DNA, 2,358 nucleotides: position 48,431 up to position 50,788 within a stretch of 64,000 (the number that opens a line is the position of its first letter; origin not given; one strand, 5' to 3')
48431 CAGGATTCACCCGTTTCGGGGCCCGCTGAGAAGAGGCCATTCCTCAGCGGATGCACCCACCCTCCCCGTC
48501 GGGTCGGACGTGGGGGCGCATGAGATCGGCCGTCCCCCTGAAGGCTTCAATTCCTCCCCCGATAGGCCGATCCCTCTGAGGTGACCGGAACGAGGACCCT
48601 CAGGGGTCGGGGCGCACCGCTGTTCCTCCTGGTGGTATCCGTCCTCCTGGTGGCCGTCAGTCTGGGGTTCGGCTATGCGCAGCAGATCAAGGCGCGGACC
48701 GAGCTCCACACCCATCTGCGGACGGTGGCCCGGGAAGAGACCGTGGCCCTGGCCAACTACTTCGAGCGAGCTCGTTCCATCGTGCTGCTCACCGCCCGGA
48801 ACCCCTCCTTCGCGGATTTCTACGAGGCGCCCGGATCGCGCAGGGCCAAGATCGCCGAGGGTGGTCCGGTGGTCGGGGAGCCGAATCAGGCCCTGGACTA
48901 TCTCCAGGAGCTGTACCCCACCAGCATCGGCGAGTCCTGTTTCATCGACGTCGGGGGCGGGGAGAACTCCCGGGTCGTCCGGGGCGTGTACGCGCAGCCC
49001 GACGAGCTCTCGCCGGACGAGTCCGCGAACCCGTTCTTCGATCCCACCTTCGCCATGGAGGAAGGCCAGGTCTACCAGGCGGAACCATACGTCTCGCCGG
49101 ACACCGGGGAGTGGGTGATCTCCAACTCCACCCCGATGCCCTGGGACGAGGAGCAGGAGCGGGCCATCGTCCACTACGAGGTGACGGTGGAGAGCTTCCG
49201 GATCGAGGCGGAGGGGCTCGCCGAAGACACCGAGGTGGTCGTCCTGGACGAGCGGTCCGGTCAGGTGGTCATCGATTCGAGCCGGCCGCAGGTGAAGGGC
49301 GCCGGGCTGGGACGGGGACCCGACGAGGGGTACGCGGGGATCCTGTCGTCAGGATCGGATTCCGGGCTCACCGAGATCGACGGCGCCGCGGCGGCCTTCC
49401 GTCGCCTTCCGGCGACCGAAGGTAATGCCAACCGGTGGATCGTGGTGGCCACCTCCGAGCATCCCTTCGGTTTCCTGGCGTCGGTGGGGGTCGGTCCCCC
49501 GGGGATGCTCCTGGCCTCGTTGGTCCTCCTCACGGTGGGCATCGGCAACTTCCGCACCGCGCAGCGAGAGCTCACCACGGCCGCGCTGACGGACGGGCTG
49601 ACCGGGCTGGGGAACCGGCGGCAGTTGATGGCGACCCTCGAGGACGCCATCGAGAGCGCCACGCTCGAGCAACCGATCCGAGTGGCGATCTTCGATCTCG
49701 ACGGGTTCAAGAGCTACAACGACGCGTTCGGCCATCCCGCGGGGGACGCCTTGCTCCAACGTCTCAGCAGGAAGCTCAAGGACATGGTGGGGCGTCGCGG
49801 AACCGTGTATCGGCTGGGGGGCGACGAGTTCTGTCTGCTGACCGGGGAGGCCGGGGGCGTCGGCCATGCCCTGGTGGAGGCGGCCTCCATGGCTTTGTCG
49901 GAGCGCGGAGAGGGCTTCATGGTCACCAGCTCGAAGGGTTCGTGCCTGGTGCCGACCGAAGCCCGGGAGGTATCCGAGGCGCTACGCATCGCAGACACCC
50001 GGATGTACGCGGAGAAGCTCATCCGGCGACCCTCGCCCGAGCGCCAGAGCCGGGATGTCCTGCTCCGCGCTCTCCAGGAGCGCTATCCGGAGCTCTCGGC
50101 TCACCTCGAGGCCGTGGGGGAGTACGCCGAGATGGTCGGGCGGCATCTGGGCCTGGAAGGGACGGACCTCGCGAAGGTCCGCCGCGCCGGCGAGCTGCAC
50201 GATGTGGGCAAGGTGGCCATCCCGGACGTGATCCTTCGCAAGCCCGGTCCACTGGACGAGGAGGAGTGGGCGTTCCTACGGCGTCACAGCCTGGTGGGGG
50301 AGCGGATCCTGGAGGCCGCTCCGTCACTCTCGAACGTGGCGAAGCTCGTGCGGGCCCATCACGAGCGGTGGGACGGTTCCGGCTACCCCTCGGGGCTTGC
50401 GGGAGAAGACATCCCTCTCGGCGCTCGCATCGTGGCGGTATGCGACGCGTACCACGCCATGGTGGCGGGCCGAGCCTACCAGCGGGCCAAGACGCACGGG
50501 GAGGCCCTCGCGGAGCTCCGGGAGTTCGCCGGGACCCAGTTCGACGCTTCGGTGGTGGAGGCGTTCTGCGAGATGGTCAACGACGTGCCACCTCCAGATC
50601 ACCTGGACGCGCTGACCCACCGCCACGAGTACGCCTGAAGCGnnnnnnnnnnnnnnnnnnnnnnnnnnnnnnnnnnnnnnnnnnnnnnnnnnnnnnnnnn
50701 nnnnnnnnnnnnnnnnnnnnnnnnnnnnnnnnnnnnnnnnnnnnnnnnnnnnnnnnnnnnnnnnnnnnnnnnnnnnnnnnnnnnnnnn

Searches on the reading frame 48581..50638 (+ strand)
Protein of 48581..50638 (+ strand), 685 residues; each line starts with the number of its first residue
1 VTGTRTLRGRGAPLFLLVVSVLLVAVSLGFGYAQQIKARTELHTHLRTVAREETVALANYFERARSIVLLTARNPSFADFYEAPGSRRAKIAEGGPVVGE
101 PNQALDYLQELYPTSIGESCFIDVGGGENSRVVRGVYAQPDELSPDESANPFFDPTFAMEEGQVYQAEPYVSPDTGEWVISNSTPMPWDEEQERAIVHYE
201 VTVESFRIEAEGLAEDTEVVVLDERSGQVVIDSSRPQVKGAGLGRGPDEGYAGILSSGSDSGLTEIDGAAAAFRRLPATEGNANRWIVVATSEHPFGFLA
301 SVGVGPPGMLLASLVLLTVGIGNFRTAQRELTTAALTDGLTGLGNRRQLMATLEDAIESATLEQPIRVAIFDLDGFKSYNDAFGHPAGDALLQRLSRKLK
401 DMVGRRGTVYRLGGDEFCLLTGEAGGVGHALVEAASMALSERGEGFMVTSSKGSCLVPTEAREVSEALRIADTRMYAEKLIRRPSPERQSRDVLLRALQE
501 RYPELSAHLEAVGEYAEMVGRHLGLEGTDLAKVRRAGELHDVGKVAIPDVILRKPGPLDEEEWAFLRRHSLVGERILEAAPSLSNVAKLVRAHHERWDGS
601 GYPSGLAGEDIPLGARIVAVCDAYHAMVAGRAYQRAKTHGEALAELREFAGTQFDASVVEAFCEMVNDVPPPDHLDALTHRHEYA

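Call 3: search_protein_families(library=pfam, proteins=[window:48581-50638:+], max_evalue=0.1)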
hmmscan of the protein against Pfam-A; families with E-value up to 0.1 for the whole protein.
window:48581-50638:+ (685 aa): 4 families
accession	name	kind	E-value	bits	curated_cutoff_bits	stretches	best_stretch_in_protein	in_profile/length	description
PF13487.12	HD_5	-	2.3e-41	141.8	27.2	1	493-658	2-170/170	HD domain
PF00990.26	GGDEF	-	1.2e-30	106.8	23.8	1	335-480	1-156/161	Diguanylate cyclase, GGDEF domain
PF01966.28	HD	-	1.4e-21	77.4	22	1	507-627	3-116/116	HD domain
PF02743.24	dCache_1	-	0.00011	22.3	45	1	40-233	5-183/240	Cache domain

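Call 9: search_protein_families(library=padloc, proteins=[window:48581-50638:+], max_evalue=0.1)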
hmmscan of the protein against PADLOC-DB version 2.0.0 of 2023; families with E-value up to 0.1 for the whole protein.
window:48581-50638:+ (685 aa): 5 families
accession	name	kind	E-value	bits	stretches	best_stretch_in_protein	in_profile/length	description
PDLC01769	Cas3g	-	1.4e-06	25.3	1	488-545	654-699/836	-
PDLC01770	Cas3g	-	0.00032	17.3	1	486-545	525-582/733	-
PDLC00940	Cas3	-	0.0013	16.9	1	505-598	1-105/178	CRISPR-associated endonuclease Cas3-HD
PDLC00939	Cas3g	-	0.0013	14.9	1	504-544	691-731/864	"CRISPR-associated helicase Cas3, subtype Dpsyc"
PDLC01254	Cas3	-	0.0014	16.9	1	501-596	5-90/164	CAS-I; effector_G3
